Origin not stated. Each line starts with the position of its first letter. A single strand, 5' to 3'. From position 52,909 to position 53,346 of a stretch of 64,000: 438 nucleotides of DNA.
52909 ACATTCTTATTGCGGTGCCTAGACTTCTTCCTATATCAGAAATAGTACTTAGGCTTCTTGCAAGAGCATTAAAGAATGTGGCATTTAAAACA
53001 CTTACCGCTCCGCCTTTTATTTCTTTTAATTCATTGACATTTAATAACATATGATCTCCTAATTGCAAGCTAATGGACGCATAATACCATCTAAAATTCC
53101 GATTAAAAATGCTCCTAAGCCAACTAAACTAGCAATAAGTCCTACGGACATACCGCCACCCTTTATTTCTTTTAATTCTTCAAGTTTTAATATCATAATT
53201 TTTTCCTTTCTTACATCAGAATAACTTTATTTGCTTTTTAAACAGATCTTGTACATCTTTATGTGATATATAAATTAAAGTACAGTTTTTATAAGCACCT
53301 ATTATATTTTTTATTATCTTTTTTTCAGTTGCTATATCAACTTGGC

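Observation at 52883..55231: Unannotated two-peptide bacteriocin-like locus: C39-ABC exporter followed by two tandem double-glycine-leader peptides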

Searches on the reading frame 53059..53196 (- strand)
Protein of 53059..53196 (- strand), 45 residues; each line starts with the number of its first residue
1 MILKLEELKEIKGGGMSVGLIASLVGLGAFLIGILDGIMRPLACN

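Call 5: search_protein_families(library=pfam, max_evalue=0.1, proteins=[window:53059-53196:-])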
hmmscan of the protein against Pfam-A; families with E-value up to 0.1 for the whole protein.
window:53059-53196:- (45 aa): 0 families

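Call 6: search_protein_families(library=ncbifam, max_evalue=0.1, proteins=[window:53059-53196:-])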
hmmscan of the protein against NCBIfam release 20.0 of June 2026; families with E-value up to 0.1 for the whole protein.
window:53059-53196:- (45 aa): 1 family
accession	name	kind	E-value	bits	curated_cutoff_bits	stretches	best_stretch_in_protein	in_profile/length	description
TIGR03949.1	bact_IIb_cerein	subfamily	0.0094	15.7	21.5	1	2-34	3-41/45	class IIb bacteriocin, lactobin A/cerein 7B family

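Call 8: find_homologous_proteins(query=window:53059-53196:-, max_evalue=10)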
Query window:53059-53196:- (45 aa): 12 proteins with E <= 10 among 12 candidates.
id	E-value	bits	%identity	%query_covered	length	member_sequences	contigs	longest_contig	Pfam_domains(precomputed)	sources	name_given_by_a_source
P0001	1.2e-18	82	98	100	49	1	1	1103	-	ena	-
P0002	3.4e-18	81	96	100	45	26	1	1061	-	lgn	-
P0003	8.6e-18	80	98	100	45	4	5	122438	-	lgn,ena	-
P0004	6.0e-15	71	93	100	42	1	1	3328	-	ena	-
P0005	7.9e-15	71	98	91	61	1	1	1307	-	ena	-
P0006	4.7e-12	62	93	89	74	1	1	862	-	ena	-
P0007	5.5e-12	62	93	89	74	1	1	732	-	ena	-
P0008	5.6e-12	62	90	89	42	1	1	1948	-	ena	-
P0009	3.9e-11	59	71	100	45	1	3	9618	-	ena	-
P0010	8.3e-11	58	83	89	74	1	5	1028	-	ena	-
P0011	8.9e-11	58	83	89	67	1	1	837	-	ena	-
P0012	3.1e-9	53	80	100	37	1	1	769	-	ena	-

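Call 26: find_homologous_proteins(query=A1, max_evalue=10)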
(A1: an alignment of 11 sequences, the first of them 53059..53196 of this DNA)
Query A1 (11 sequences) (45 aa, profile of the alignment): 59 proteins with E <= 10 among 1159 candidates.
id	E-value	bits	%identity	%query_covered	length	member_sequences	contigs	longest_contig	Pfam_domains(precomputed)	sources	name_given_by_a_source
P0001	4.2e-25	105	98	100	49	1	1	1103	-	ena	-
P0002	5.5e-25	105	96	100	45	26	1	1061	-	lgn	-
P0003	2.9e-24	102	98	100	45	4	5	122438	-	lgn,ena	-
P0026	6.6e-23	98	76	100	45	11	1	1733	-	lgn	-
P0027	1.2e-22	97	80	100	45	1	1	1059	-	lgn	-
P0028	1.4e-22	97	71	100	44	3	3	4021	-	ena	-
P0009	2.5e-22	96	71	100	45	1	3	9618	-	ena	-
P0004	8.5e-21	91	93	100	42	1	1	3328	-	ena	-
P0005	9.6e-21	91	98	91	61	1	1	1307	-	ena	-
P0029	2.5e-20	90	67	100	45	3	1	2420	-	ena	-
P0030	1.3e-19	87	64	100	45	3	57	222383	-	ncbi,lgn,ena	-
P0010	9.6e-17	78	83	89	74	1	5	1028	-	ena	-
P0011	1.0e-16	78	83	89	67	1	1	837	-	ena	-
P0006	2.3e-16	77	93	89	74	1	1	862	-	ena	-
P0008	2.7e-16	77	90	89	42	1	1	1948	-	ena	-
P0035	7.4e-11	59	52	98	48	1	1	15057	-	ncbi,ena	-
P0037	3.3e-10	57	55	93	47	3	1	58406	-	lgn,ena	-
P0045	7.4e-9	53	65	89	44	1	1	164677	-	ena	-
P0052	3.5e-8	51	49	100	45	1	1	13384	-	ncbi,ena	-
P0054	6.2e-8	50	53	89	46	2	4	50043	-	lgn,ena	-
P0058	5.9e-7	47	56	96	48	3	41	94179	-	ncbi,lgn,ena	-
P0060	9.0e-7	46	52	93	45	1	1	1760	PF11632.15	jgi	jgi:bacteriocin-like protein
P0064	5.3e-6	44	45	89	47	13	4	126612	-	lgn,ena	-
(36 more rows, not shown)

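Call 30: search_protein_families(library=ncbifam, alignment_id=A4, max_evalue=0.1)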
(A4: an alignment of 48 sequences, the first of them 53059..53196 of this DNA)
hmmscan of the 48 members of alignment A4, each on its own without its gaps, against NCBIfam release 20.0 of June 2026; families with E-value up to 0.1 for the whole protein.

A. member 1, window:53059-53196:- (45 aa): 1 family
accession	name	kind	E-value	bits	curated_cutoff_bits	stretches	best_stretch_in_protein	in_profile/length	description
TIGR03949.1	bact_IIb_cerein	subfamily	0.0094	15.7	21.5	1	2-34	3-41/45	class IIb bacteriocin, lactobin A/cerein 7B family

B. families by the number of members that match (of 48 scanned): 18 families
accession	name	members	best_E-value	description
TIGR03949.1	bact_IIb_cerein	43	4.1e-08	class IIb bacteriocin, lactobin A/cerein 7B family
NF038034.1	lactGbeta_entB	35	1.2e-07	lactococcin G-beta/enterocin 1071B family bacteriocin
TIGR01847.1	bacteriocin_sig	19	0.00072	bacteriocin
NF038035.1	lactGalph_entA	17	3.7e-05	lactococcin G-alpha/enterocin 1071A family bacteriocin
NF047798.1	leader_Chryseo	12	0.00023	bacteriocin-like protein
NF033456.1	RiPP_CCRG-2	7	0.00028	CCRG-2 family RiPP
NF033383.2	induct_EntF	3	0.052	EntF family bacteriocin induction factor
NF033772.1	pheromone_VP1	3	0.067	peptide pheromone VP1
TIGR04149.1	GG_sam_targ_CFB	2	0.0058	TIGR04149 family rSAM-modified RiPP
NF045747.1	MPN313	2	0.0091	MPN313 family protein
NF033214.1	ComC_Streptocco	2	0.047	competence-stimulating peptide ComC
TIGR04194.1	grasp_w_spasm_A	2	0.059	grasp-with-spasm system A modified peptide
NF038158.1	lant_leader_L1b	1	0.019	class I lanthipeptide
NF050117.1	aa3_CtaC_Actin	1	0.034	aa3-type cytochrome oxidase subunit II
NF002453.0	PRK01636.1-1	1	0.037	fluoride efflux transporter CrcB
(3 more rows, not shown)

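Call 31: search_protein_families(library=pfam, alignment_id=A4, max_evalue=0.1)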
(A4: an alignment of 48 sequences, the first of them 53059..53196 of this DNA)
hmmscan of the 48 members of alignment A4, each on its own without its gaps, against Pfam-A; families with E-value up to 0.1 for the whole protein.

A. member 1, window:53059-53196:- (45 aa): 0 families

B. families by the number of members that match (of 48 scanned): 14 families
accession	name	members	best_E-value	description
PF10439.15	Bacteriocin_IIc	36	3.7e-05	Bacteriocin class II with double-glycine leader peptide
PF03047.20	ComC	16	0.0059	COMC family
PF11632.14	LcnG-beta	5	1.5e-05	Lactococcin G-beta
PF04369.19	Lactococcin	4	0.0021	Lactococcin-like family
PF05808.16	Podoplanin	2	0.001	Podoplanin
PF19029.5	DUF883_C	1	0.0051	DUF883 C-terminal glycine zipper region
PF04971.17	Phage_holin_2_1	1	0.014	Bacteriophage P21 holin S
PF10873.13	CYYR1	1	0.028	Cysteine and tyrosine-rich protein 1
PF13858.11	DUF4199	1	0.03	Protein of unknown function (DUF4199)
PF00893.25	Multi_Drug_Res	1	0.05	Small Multidrug Resistance protein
PF19388.4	DUF5963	1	0.067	Family of unknown function (DUF5963)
PF16020.10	Deltameth_res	1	0.095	Deltamethrin resistance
PF17508.7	MccV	1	0.096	Microcin V bacteriocin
PF16934.11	Mersacidin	1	0.096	Two-component Enterococcus faecalis cytolysin (EFC)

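Call 32: find_encoding_contigs(protein=P0058, flank=7000, max_places=2)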
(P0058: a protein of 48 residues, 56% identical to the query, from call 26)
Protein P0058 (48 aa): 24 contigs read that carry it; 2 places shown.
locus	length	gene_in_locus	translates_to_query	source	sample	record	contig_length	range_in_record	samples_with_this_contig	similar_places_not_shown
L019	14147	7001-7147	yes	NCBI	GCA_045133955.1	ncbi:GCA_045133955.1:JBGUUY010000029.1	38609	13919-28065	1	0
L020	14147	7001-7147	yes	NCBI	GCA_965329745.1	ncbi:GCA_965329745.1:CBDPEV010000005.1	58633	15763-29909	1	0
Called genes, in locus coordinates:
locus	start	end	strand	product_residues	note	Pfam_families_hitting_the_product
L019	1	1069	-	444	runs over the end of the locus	PF03448:MgtE_N, PF00571:CBS, PF01769:MgtE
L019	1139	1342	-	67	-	-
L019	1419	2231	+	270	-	-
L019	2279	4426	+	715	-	PF01136:Peptidase_U32, PF12392:DUF3656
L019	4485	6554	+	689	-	PF03412:Peptidase_C39, PF00664:ABC_membrane, PF20720:nSTAND3 (faint), PF00005:ABC_tran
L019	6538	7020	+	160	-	-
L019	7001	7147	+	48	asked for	-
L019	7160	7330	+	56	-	-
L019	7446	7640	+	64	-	PF01165:Ribosomal_S21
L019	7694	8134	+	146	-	PF09424:YqeY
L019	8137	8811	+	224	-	PF00293:NUDIX, PF19368:WHD_AraR, PF21906:WHD_NrtR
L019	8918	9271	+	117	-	PF01245:Ribosomal_L19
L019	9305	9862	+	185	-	PF10502:Peptidase_S26, PF00717:Peptidase_S24 (weak)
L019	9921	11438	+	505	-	-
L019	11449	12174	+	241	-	PF03575:Peptidase_S51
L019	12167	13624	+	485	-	PF01966:HD (faint)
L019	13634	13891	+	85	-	-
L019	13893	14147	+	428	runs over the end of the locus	PF01966:HD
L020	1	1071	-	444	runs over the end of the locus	PF03448:MgtE_N, PF00571:CBS, PF01769:MgtE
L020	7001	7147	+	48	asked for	-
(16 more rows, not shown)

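Call 33: find_encoding_contigs(protein=P0045, flank=7000, max_places=2)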
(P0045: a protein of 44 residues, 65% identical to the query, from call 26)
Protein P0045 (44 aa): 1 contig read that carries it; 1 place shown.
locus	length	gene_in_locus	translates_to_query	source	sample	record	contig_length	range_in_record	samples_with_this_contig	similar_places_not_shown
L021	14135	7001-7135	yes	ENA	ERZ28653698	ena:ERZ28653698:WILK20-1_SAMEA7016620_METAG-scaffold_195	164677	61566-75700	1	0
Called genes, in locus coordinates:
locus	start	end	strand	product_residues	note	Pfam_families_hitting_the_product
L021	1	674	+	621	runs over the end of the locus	PF00501:AMP-binding, PF13193:AMP-binding_C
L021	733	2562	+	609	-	PF00512:HisKA, PF02518:HATPase_c, PF00072:Response_reg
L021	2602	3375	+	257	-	PF00072:Response_reg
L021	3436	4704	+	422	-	PF01018:GTP1_OBG, PF02421:FeoB_N, PF01926:MMR_HSR1, PF09269:DUF1967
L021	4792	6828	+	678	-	PF03412:Peptidase_C39, PF00664:ABC_membrane, PF03193:RsgA_GTPase (faint), PF00005:ABC_tran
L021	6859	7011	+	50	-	-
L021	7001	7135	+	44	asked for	-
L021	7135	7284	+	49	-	-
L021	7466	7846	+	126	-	-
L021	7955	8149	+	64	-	PF01165:Ribosomal_S21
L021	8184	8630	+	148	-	PF09424:YqeY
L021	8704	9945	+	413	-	PF11104:PilM_2 (faint), PF02491:SHS2_FTSA, PF14450:FtsA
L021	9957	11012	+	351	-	PF00091:Tubulin, PF12327:FtsZ_C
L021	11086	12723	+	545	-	PF12706:Lactamase_B_2 (weak), PF22505:RNase_J_b_CASP, PF07521:RMMBL, PF17770:RNase_J_C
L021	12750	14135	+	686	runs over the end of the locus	PF00664:ABC_membrane, PF00005:ABC_tran, PF02463:SMC_N (weak)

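Call 34: find_encoding_contigs(protein=P0064, flank=7000, max_places=2)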
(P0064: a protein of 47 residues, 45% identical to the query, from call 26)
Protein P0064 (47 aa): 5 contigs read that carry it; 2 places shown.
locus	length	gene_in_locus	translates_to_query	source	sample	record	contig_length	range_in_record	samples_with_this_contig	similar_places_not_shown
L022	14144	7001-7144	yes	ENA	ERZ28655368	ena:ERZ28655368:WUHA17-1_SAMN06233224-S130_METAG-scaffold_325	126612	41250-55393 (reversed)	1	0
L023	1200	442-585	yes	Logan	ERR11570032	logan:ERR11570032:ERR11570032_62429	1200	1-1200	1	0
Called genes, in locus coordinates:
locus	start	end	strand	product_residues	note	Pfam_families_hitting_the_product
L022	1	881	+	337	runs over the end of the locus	PF01636:APH (weak)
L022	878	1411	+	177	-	PF02620:YceD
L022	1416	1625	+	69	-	PF01783:Ribosomal_L32p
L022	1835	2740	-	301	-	PF10646:Germane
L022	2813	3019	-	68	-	PF00196:GerE, PF04545:Sigma70_r4 (weak), PF08281:Sigma70_r4_2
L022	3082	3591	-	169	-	PF12685:SpoIIIAH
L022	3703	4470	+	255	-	PF06541:ABC_trans_CmpB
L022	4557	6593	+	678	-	PF03412:Peptidase_C39, PF00664:ABC_membrane, PF00005:ABC_tran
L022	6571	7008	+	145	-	-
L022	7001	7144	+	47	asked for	-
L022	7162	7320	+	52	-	-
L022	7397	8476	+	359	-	PF00583:Acetyltransf_1 (weak), PF10386:DUF2441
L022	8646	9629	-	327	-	PF02557:VanY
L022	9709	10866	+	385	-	PF00768:Peptidase_S11, PF13354:Beta-lactamase2, PF07943:PBP5_C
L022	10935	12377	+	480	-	PF03816:LytR_cpsA_psr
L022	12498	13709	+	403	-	-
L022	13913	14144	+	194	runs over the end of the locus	-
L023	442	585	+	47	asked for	-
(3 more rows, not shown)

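Call 52: find_encoding_contigs(protein=P0037, flank=6000, max_places=1)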
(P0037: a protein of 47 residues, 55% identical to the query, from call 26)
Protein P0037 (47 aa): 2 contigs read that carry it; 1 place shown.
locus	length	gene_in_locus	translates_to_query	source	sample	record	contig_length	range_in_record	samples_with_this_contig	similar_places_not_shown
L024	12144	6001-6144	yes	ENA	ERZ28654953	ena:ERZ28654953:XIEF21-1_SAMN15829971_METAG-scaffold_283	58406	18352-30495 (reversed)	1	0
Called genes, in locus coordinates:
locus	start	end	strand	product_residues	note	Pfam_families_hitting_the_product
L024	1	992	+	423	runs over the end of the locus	PF02885:Glycos_trans_3N, PF00591:Glycos_transf_3, PF10011:DUF2254 (faint), PF07831:PYNP_C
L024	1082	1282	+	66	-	PF01192:RNA_pol_Rpb6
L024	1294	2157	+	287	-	PF03631:Virul_fac_BrkB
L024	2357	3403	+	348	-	PF07669:Eco57I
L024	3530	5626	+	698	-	PF03412:Peptidase_C39, PF00664:ABC_membrane, PF00005:ABC_tran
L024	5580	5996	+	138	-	-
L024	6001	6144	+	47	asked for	-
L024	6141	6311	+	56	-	-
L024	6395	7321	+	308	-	PF00781:DAGK_cat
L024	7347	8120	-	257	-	-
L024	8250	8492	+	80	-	-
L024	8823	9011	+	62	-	-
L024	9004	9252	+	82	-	PF07875:Coat_F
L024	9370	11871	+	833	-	PF00404:Dockerin_1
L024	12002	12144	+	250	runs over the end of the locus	PF00557:Peptidase_M24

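Call 53: find_encoding_contigs(protein=P0054, flank=6000, max_places=1)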
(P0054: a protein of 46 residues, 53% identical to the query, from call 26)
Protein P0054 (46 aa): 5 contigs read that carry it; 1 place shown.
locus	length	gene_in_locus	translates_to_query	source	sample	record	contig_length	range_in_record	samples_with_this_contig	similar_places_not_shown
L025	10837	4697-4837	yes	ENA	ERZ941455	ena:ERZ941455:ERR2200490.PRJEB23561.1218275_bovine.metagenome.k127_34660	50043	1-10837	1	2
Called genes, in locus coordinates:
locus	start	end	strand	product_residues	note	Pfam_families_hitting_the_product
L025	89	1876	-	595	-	PF07973:tRNA_SAD, PF00587:tRNA-synt_2b, PF03129:HGTP_anticodon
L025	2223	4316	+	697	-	PF03412:Peptidase_C39, PF00664:ABC_membrane, PF00005:ABC_tran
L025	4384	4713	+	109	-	-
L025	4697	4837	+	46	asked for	-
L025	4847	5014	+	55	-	-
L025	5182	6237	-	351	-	PF03462:PCRF, PF00472:RF-1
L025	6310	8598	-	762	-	PF02190:LON_substr_bdg, PF05496:RuvB_N (faint), PF00004:AAA, PF07724:AAA_2 (weak), PF07728:AAA_5 (faint), PF22667:Lon_lid, PF05362:Lon_C, PF13541:ChlI (weak)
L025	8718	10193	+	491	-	PF09547:SpoIVA_ATPase, PF20438:SpoIVA_middle, PF20439:SpoIVA_C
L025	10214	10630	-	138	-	-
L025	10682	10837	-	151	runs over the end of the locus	PF03118:RNA_pol_A_CTD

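Call 54: find_encoding_contigs(protein=P0035, flank=6000, max_places=1)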
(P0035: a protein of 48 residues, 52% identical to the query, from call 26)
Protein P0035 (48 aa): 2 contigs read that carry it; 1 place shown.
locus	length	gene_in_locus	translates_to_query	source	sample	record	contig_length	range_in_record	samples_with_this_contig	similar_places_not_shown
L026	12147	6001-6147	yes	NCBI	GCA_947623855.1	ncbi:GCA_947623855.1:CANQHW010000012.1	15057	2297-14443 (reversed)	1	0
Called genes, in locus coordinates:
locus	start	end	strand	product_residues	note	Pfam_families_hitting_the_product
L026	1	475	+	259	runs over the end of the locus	-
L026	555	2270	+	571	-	PF06160:EzrA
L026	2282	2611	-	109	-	PF02643:DUF192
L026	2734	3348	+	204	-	-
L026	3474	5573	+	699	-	PF03412:Peptidase_C39, PF00664:ABC_membrane, PF02463:SMC_N (weak), PF00005:ABC_tran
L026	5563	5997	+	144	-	-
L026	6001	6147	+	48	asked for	-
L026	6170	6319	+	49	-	-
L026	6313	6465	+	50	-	-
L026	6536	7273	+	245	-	-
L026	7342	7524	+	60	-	PF01165:Ribosomal_S21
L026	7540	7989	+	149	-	PF09424:YqeY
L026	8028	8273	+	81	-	PF07873:YabP (weak)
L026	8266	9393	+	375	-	PF06898:YqfD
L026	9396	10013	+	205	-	PF04892:VanZ-LLP1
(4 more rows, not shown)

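Call 55: find_encoding_contigs(protein=P0052, flank=6000, max_places=1)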
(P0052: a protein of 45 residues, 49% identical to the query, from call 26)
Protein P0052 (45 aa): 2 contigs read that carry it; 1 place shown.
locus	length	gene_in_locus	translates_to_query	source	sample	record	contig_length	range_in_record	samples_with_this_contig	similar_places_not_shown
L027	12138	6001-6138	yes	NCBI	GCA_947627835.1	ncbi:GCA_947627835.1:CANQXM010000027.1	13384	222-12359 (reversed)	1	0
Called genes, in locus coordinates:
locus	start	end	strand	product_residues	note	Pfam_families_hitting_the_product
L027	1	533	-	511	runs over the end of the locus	PF00493:MCM, PF07724:AAA_2, PF13401:AAA_22 (faint), PF00004:AAA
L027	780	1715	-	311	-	PF10646:Germane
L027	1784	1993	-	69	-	PF00196:GerE, PF04545:Sigma70_r4 (weak), PF08281:Sigma70_r4_2, PF08279:HTH_11 (faint)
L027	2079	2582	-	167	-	PF12685:SpoIIIAH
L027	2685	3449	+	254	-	PF06541:ABC_trans_CmpB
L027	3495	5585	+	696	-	PF03412:Peptidase_C39, PF00664:ABC_membrane, PF00005:ABC_tran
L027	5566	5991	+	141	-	-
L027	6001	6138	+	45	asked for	-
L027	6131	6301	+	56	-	-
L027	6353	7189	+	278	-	-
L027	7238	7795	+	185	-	PF04011:LemA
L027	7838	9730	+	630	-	PF09972:DUF2207, PF20990:DUF2207_C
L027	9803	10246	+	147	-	PF01741:MscL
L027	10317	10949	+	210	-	PF01863:YgjP-like, PF10263:SprT-like (weak)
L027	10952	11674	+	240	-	PF22435:MRM3-like_sub_bind, PF00588:SpoU_methylase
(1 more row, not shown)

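Call 58: search_solved_structures(query=A4, max_evalue=10, show_alignments=2)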
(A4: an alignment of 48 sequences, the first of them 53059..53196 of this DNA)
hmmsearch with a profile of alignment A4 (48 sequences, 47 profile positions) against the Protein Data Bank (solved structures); distinct sequences matched with E-value up to 10: 4.
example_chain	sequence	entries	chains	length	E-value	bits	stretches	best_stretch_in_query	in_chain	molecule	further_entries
7s5j_B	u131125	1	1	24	0.06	16.7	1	3-17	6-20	CtA peptide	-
6v9z_C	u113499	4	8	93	0.56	13.5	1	3-17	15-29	CtA | PCAT1 peptide substrate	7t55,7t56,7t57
4w82_A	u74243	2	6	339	0.63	13.4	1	33-45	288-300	Fatty acid synthase | Enoyl-[acyl-carrier-protein] reductase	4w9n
8vp3_D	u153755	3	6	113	0.8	13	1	3-17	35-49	Bacteriocin-type signal sequence-containing protein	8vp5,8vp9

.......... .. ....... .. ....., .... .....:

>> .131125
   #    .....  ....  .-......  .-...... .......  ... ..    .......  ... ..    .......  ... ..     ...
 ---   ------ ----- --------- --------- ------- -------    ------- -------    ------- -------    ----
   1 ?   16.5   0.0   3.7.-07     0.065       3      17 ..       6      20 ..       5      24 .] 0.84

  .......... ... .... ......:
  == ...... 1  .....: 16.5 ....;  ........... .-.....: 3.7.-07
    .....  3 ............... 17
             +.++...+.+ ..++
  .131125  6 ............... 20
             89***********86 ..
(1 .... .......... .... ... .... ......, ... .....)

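Call 74: predict_structure(alignment_id=A4)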
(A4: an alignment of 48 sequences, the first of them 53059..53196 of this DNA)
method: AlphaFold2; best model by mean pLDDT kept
length: 45 residues; sequences in the alignment: 48
mean_pLDDT: 84.0   pTM: 0.41
mean pLDDT of the five models: 84.0, 83.1, 82.3, 79.7, 79.1
residues with pLDDT >= 90: 15; 70-90: 24; 50-70: 6; < 50: 0
segments of 3 or more residues with pLDDT < 50: none
pLDDT, mean of each block of 10 residues (from residue 1): 81 77 95 90 69
secondary structure, 60 per line:
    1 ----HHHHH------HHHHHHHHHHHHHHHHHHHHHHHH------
elements in order: H5-9 H16-39

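Call 84: find_related_loci(query=A9, collection=metagenome_contigs, flank=6000)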
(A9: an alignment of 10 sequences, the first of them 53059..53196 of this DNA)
Query A9 (45 aa) in metagenome_contigs; peptide patterns used: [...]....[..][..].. (x = any residue, [..] = any of these).
180 stretches matched a pattern; 56 encode a relative of the query (tblastn E <= 1e-3); 56 distinct loci.
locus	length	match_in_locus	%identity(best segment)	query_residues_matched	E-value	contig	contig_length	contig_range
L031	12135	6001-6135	98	1-45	5e-23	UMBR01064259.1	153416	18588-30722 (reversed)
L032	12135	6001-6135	98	1-45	5e-23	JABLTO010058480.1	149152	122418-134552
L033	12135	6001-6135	64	1-45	7e-11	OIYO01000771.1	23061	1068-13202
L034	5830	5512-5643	52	2-45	5e-10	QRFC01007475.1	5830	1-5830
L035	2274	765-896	52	2-45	8e-10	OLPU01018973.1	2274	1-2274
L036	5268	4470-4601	52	2-45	8e-10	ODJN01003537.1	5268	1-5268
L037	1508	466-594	57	3-45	3e-9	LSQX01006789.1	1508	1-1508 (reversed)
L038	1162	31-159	55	3-45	6e-9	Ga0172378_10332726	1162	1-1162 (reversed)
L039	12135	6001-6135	51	1-45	8e-9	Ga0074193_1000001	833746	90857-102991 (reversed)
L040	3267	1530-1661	47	2-45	1e-8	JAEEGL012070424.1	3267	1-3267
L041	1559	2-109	56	10-45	3e-8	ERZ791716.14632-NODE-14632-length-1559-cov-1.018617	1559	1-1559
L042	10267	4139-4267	48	3-45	6e-8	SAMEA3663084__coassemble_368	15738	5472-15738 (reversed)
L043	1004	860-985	51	3-44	8e-8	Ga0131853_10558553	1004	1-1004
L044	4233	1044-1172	52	3-45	1e-7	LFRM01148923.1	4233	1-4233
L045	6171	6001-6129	48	3-45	8e-8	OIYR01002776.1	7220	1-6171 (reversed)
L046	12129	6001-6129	50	3-45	9e-8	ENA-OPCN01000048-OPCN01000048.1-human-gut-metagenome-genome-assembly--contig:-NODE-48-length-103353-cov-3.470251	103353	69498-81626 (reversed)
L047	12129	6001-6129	48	3-45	8e-8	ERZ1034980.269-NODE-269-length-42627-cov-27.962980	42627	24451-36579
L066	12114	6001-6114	50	6-45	2e-7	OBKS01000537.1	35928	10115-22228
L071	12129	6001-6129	48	3-45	7e-7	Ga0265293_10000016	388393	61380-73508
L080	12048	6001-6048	69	30-45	1e-4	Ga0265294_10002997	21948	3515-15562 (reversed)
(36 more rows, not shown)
